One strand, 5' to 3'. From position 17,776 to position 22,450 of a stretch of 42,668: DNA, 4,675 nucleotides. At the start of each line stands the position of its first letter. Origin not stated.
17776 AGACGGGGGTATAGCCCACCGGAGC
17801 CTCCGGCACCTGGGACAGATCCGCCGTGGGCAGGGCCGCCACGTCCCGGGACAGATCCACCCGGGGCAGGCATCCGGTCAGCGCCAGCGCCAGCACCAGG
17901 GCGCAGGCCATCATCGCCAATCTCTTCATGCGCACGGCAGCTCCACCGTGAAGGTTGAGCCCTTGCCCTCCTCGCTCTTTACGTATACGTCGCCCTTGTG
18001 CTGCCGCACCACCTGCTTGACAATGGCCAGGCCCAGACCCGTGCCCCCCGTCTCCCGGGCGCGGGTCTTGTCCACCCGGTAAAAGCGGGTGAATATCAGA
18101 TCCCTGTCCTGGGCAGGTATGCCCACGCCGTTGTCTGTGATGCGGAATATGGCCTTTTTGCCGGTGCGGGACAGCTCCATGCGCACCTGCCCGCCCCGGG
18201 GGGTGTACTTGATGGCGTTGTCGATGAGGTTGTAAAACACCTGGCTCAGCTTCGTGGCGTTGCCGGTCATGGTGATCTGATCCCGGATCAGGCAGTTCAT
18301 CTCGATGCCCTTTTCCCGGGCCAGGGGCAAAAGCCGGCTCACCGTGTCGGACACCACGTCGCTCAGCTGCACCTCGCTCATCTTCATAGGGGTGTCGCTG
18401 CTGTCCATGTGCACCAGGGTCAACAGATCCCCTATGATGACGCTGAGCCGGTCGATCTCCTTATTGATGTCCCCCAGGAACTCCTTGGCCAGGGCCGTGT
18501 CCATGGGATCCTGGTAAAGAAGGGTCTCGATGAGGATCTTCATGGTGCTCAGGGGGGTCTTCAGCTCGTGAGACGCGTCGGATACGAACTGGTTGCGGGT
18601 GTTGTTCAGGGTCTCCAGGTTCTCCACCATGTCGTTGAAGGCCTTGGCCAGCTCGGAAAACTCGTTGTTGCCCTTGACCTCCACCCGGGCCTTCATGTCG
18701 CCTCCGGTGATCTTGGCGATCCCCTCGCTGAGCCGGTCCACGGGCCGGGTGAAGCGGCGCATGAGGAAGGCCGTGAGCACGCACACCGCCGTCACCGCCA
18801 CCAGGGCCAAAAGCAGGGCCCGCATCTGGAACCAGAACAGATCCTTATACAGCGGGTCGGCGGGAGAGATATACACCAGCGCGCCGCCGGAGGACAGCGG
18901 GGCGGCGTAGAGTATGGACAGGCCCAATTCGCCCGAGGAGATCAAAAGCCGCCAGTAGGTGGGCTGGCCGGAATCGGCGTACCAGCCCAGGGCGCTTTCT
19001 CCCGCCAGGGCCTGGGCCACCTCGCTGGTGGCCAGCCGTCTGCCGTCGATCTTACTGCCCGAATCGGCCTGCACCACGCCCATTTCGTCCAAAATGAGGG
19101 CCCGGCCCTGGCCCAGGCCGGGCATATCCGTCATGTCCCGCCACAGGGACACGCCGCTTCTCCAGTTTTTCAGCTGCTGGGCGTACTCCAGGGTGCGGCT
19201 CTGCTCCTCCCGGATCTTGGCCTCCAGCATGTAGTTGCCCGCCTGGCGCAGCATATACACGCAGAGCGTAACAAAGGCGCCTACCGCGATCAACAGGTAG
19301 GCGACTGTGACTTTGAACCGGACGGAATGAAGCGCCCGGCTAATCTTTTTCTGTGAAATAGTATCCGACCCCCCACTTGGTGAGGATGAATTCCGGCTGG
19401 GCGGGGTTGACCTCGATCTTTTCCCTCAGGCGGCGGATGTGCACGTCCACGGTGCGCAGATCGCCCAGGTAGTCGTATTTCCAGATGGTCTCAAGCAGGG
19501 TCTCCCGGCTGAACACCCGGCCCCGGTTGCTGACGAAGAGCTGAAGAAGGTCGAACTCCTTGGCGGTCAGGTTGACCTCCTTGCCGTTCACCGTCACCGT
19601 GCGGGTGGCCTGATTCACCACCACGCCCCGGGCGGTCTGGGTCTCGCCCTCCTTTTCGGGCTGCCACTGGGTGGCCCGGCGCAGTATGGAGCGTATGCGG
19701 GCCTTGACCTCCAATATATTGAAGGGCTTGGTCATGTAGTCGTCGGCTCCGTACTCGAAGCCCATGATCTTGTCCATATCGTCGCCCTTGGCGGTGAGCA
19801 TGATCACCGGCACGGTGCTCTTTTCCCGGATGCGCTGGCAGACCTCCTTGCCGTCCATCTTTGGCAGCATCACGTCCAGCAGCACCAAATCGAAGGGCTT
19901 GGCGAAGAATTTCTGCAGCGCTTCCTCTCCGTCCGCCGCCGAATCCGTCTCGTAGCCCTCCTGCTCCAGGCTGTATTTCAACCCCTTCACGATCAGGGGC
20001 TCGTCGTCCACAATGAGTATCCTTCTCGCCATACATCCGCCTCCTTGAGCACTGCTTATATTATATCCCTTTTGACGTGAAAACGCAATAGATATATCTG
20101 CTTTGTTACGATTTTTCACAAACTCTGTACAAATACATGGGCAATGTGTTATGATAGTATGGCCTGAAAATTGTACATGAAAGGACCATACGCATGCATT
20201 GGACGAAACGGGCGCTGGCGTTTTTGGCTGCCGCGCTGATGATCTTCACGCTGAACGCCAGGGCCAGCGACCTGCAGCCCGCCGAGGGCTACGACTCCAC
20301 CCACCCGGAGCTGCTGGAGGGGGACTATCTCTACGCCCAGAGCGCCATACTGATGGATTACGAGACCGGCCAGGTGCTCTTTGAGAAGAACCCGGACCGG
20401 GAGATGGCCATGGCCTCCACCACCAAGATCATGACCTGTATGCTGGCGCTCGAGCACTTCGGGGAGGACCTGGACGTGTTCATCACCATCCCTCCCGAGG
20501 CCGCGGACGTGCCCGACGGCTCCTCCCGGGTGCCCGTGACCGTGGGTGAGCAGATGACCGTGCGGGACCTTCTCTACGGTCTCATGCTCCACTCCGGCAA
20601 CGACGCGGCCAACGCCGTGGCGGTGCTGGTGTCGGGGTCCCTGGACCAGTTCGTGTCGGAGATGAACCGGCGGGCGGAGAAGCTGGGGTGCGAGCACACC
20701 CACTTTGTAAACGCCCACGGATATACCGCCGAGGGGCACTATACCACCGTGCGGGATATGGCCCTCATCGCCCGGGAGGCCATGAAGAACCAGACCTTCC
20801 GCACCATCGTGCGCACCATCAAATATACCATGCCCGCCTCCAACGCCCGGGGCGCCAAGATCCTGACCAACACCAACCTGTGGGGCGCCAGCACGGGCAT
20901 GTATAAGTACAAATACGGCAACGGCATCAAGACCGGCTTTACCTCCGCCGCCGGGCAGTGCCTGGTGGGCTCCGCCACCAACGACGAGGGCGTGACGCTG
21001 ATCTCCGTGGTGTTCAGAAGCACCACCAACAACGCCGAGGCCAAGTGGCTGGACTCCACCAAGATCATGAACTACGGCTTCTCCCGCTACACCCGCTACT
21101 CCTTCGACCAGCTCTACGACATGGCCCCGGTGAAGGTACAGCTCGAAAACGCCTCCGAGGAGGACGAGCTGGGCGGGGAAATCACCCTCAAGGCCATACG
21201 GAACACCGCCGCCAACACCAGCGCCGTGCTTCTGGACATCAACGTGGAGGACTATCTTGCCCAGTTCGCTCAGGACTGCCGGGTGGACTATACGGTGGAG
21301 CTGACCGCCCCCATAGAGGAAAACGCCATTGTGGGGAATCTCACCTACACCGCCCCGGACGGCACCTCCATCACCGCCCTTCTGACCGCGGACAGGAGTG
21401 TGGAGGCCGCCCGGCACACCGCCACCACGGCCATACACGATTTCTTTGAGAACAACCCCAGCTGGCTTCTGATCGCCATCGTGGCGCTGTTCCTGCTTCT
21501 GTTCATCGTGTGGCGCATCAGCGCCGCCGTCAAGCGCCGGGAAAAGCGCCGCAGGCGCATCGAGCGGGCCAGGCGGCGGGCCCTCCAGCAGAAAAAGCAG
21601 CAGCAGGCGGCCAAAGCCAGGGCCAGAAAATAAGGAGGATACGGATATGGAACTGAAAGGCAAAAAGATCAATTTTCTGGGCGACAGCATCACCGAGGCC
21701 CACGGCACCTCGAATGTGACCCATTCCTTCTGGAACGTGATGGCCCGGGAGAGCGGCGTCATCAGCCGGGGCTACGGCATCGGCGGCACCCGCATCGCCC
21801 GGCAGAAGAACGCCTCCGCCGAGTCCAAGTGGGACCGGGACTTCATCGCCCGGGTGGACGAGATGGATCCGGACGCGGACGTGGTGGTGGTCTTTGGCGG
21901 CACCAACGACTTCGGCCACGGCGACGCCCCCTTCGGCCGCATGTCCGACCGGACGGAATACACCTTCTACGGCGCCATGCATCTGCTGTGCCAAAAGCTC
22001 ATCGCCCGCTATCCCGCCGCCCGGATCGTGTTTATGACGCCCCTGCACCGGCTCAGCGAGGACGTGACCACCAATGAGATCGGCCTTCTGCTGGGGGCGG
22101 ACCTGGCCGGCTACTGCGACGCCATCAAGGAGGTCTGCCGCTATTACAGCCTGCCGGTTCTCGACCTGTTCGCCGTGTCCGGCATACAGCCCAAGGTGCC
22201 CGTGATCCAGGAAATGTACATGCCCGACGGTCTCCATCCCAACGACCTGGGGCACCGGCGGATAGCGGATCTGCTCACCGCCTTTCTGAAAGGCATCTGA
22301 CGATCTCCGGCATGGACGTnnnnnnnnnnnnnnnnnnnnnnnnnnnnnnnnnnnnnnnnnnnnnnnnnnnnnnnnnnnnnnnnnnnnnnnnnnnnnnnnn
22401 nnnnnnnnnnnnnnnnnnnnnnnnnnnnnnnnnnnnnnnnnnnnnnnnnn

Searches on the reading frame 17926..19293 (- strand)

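Call 48: search_protein_families(library=pfam, proteins=[window:17926-19293:-], max_evalue=0.00001)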
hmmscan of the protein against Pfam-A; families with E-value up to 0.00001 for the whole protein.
window:17926-19293:- (455 aa): 3 families
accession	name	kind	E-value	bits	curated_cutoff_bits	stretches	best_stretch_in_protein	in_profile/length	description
PF02518.31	HATPase_c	-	5.8e-34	117.3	26.4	1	345-453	2-108/111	Histidine kinase-, DNA gyrase B-, and HSP90-like ATPase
PF00672.30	HAMP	-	3.7e-16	59.6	25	1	176-227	1-52/53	HAMP domain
PF00512.31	HisKA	-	2.5e-14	53.5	26.9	1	233-298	2-65/66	His Kinase A (phospho-acceptor) domain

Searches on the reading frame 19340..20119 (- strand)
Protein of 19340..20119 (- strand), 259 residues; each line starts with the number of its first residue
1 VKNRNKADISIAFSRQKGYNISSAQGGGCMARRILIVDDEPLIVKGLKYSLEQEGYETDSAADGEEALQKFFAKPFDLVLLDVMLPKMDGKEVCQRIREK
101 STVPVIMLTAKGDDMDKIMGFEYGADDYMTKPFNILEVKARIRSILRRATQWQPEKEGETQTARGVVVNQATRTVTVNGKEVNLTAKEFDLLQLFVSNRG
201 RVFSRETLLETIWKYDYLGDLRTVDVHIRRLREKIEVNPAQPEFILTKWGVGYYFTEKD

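Call 48: search_protein_families(library=pfam, proteins=[window:19340-20119:-], max_evalue=0.00001)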
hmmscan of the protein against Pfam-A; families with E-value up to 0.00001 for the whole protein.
window:19340-20119:- (259 aa): 2 families
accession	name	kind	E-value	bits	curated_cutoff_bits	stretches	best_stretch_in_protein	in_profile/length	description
PF00072.30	Response_reg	-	1.5e-32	112.5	30.2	1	34-142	1-110/111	Response regulator receiver domain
PF00486.34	Trans_reg_C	-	4.5e-30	104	26.2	1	179-255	1-77/77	Transcriptional regulatory protein, C terminal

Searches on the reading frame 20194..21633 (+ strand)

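Call 48: search_protein_families(library=pfam, proteins=[window:20194-21633:+], max_evalue=0.00001)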
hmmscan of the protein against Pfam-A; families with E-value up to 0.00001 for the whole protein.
window:20194-21633:+ (479 aa): 2 families
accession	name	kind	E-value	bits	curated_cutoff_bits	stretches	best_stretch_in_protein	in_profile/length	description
PF00768.25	Peptidase_S11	-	2.7e-57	194.5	27.6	1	46-276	10-237/239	D-alanyl-D-alanine carboxypeptidase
PF13354.11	Beta-lactamase2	-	1.2e-12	48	22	1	53-194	4-144/214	Beta-lactamase enzyme family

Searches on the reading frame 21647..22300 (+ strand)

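Call 48: search_protein_families(library=pfam, proteins=[window:21647-22300:+], max_evalue=0.00001)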
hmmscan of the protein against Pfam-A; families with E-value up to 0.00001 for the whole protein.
window:21647-22300:+ (217 aa): 3 families
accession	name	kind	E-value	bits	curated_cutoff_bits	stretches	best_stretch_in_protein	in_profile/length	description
PF13472.12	Lipase_GDSL_2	-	3.9e-24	86.5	32.9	1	10-205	1-178/178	GDSL-like Lipase/Acylhydrolase family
PF00657.28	Lipase_GDSL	-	1e-12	49.1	23.6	1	10-209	3-207/208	GDSL-like Lipase/Acylhydrolase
PF16255.11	Lipase_GDSL_lke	-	4.5e-06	26.6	29.2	1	45-131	63-151/203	GDSL-like Lipase/Acylhydrolase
